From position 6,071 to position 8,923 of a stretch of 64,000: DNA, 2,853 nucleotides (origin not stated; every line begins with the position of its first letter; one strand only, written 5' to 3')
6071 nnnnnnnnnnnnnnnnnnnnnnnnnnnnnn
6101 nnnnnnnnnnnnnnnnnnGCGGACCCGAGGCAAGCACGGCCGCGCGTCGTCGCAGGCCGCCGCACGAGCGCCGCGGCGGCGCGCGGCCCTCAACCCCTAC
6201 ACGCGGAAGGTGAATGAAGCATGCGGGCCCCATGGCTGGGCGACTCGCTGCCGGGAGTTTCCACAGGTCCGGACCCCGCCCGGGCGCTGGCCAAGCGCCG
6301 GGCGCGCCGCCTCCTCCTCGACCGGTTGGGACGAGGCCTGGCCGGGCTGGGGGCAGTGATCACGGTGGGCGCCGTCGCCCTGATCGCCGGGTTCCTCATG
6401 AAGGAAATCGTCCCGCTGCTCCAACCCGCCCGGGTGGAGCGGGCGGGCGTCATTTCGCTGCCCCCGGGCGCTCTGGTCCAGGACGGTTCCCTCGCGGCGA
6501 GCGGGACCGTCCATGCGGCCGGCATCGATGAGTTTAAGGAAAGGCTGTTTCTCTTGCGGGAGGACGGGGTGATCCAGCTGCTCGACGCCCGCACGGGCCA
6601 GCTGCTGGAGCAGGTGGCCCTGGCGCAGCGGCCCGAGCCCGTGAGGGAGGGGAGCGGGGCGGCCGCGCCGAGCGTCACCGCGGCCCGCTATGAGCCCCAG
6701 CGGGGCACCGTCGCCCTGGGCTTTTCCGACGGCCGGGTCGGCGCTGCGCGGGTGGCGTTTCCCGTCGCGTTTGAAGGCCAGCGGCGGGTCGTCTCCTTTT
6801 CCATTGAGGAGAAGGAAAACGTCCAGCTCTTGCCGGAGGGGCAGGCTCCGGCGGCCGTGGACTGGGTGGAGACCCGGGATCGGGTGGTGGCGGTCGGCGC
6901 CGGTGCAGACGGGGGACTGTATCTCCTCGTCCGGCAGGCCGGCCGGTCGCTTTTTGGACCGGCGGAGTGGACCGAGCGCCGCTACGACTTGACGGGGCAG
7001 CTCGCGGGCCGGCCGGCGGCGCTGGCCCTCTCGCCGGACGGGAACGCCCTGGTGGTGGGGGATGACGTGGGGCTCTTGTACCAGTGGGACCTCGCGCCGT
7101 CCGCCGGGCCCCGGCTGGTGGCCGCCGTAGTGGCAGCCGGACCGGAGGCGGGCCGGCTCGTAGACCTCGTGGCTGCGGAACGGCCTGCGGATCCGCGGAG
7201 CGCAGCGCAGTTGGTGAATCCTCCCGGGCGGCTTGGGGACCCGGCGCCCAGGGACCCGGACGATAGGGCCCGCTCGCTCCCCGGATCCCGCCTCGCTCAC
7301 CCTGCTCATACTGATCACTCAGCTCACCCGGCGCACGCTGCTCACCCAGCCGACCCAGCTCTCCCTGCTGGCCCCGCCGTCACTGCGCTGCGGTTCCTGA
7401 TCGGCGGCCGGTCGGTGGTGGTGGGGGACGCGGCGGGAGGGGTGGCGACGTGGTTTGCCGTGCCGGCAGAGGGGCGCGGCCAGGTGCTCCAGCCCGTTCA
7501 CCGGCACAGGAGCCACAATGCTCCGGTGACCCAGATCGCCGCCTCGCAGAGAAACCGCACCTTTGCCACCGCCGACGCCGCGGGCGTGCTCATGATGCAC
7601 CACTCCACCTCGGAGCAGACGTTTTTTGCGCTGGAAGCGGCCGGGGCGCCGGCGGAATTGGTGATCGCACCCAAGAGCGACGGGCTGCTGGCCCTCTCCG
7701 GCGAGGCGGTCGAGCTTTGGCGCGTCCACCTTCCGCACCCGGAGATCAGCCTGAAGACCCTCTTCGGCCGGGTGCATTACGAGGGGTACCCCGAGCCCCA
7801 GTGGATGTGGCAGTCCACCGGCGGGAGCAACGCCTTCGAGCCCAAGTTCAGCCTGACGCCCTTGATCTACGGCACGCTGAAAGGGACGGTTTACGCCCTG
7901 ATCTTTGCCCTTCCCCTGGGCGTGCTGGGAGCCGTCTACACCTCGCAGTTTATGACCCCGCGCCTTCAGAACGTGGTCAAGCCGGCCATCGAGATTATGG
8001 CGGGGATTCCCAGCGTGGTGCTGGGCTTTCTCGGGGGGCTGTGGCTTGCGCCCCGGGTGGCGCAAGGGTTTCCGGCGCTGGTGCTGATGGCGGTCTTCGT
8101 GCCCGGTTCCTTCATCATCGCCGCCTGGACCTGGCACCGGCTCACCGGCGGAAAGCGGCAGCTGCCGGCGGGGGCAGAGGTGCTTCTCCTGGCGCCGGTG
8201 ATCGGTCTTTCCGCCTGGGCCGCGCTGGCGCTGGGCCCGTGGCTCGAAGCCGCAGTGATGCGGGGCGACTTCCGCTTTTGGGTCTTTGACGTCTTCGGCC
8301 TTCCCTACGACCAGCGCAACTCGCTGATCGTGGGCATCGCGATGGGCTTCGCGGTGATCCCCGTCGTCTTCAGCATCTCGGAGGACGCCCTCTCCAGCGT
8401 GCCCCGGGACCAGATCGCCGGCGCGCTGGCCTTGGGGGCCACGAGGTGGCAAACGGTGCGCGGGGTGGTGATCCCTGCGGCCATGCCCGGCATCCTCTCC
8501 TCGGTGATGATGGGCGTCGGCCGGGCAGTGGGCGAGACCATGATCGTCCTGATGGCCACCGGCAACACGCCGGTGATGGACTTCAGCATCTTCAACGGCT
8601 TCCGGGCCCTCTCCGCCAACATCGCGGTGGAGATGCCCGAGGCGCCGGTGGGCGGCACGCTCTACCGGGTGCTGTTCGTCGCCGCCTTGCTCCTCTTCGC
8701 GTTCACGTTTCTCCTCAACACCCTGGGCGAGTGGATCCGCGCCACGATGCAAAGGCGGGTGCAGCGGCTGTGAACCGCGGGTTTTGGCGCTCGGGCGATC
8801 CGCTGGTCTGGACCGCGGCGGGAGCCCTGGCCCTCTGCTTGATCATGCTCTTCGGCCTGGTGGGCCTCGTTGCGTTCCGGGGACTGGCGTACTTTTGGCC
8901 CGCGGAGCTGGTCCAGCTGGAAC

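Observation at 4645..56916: A ~108-nt modular intergenic element occurs six times, always on the plus strand, with three palindromes in exact 32-bp register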

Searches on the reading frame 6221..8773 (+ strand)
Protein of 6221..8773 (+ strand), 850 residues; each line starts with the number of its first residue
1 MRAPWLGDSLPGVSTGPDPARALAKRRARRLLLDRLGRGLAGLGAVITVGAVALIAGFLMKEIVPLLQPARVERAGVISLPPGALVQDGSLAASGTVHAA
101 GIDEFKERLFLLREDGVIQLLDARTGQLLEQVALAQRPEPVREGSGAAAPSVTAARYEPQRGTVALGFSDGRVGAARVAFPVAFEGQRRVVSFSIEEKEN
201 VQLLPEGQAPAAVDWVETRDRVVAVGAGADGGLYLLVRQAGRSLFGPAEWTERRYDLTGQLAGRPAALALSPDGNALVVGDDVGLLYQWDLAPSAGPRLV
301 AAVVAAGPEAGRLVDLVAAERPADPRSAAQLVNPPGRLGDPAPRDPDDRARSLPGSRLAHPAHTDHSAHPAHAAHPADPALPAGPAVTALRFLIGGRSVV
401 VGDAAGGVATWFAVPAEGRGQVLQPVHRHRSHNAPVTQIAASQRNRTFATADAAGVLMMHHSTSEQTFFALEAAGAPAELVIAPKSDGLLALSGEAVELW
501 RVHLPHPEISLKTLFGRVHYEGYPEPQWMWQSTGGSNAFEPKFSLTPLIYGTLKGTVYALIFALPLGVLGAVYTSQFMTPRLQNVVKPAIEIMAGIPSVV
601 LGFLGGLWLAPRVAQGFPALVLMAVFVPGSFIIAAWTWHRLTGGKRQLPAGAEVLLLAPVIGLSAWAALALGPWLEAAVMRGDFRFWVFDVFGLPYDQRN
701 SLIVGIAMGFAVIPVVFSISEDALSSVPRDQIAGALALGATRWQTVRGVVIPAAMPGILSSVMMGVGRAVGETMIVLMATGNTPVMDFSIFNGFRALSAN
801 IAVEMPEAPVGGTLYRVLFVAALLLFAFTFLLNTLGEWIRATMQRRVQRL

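Call 45: search_protein_families(library=pfam, proteins=[window:6221-8773:+], max_evalue=0.01)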
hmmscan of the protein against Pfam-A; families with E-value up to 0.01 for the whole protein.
window:6221-8773:+ (850 aa): 4 families
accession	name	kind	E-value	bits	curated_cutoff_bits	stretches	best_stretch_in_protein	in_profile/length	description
PF00528.27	BPD_transp_1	-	3.3e-15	56.7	26.4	1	564-848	2-183/184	Binding-protein-dependent transport system inner membrane component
PF25171.1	Beta-prop_WDR36-Utp21_1st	-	0.0018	18.2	80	0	102-173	116-174/266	WDR36/Utp21 first beta-propeller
PF24814.1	WD40_Prp19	-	0.0025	17.4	320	0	387-502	52-164/281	Prp19 WD40 domain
PF25174.1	Beta-prop_THOC3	-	0.0027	17.2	305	0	387-455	132-193/272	THOC3 beta-propeller domain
